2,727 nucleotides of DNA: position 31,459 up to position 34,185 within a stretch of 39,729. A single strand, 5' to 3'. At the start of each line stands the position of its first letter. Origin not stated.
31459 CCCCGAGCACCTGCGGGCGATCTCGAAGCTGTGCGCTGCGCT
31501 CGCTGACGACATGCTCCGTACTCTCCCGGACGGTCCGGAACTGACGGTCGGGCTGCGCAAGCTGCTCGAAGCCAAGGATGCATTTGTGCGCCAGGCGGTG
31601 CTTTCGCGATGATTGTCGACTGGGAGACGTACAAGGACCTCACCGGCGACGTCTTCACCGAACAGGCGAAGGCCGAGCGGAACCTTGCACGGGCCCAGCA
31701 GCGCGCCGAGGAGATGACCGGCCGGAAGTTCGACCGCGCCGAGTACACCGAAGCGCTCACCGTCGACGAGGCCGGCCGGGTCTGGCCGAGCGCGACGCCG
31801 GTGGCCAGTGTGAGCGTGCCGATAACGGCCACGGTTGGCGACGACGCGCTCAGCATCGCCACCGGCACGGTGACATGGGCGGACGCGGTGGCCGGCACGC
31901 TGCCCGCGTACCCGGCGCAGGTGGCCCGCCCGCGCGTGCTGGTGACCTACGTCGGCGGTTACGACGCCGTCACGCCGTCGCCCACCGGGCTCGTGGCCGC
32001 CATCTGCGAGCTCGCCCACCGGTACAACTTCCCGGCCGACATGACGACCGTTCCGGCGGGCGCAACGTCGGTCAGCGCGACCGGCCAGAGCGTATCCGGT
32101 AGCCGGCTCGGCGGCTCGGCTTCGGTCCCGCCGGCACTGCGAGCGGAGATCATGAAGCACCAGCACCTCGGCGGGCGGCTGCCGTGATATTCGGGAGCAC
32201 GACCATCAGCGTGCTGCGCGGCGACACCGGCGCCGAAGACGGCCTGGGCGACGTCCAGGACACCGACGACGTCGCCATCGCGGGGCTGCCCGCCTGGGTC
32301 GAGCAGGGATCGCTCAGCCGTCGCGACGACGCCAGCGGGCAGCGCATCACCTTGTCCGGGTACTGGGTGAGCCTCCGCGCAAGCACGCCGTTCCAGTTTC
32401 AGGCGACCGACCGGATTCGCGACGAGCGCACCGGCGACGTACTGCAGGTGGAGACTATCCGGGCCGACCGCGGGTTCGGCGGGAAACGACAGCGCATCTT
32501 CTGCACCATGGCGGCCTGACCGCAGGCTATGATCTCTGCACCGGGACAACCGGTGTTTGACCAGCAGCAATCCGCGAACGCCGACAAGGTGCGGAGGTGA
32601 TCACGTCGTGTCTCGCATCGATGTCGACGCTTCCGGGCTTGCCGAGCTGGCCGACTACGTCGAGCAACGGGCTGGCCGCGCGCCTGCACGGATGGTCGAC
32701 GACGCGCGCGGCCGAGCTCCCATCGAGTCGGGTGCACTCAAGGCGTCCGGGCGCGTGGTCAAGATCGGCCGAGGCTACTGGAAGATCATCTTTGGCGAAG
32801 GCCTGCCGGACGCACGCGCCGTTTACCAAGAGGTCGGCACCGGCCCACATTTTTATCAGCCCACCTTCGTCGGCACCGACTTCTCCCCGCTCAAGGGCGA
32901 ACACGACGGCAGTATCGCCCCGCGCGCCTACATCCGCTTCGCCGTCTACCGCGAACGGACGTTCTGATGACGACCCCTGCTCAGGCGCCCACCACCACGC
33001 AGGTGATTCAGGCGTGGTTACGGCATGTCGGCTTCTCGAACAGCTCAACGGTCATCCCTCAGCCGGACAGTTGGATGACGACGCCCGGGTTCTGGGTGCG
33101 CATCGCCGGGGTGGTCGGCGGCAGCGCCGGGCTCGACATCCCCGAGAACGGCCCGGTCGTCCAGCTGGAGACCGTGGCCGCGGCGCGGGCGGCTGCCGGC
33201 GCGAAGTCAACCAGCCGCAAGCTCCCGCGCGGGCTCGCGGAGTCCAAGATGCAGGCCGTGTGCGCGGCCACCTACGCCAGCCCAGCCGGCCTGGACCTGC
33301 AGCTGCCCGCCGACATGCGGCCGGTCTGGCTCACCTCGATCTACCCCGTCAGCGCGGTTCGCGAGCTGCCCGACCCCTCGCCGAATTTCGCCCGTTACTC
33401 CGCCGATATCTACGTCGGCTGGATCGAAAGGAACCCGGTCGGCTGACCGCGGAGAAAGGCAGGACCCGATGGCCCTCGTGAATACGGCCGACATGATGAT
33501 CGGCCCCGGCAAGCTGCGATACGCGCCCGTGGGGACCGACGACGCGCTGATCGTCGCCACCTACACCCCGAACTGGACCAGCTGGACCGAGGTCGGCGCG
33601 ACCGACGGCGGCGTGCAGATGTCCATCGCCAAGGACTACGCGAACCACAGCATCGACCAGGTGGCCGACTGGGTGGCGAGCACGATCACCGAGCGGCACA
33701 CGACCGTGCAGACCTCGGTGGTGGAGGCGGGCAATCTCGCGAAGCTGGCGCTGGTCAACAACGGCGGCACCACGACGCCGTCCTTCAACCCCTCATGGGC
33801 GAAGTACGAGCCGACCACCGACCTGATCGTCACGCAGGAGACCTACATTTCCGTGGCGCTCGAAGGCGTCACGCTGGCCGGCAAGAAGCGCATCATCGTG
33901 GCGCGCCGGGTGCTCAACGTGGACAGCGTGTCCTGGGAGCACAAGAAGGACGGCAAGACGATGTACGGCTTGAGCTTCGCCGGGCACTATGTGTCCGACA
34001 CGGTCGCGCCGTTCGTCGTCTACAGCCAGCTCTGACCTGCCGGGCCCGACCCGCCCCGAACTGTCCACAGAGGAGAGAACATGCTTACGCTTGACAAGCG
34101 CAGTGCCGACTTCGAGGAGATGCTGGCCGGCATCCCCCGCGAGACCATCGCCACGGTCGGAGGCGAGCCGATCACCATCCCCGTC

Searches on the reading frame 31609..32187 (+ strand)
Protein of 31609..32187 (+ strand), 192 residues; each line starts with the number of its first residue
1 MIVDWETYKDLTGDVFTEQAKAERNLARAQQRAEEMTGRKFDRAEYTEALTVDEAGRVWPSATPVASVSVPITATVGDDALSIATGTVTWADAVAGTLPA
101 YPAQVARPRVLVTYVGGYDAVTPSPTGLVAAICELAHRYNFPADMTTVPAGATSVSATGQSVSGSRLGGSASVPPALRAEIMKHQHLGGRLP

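Call 28: search_protein_families(library=phrogs, proteins=[window:31609-32187:+], max_evalue=0.001)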
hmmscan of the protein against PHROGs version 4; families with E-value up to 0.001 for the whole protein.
window:31609-32187:+ (192 aa): 1 family
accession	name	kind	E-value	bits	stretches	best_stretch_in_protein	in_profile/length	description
phrog_442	-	connector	2e-12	48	1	6-179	91-255/270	head-tail adaptor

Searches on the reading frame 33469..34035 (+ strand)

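Call 28: search_protein_families(library=phrogs, proteins=[window:33469-34035:+], max_evalue=0.001)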
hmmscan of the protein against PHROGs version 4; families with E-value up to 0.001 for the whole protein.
window:33469-34035:+ (188 aa): 3 families
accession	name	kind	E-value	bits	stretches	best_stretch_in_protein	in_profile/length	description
phrog_2175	-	other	1.8e-13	51.6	1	9-179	8-172/188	protein with Ig domain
phrog_885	-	tail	2.2e-07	31.2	1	40-179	40-182/338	major tail protein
phrog_21417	-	unknown function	1.2e-05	25.8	1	4-96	7-105/270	-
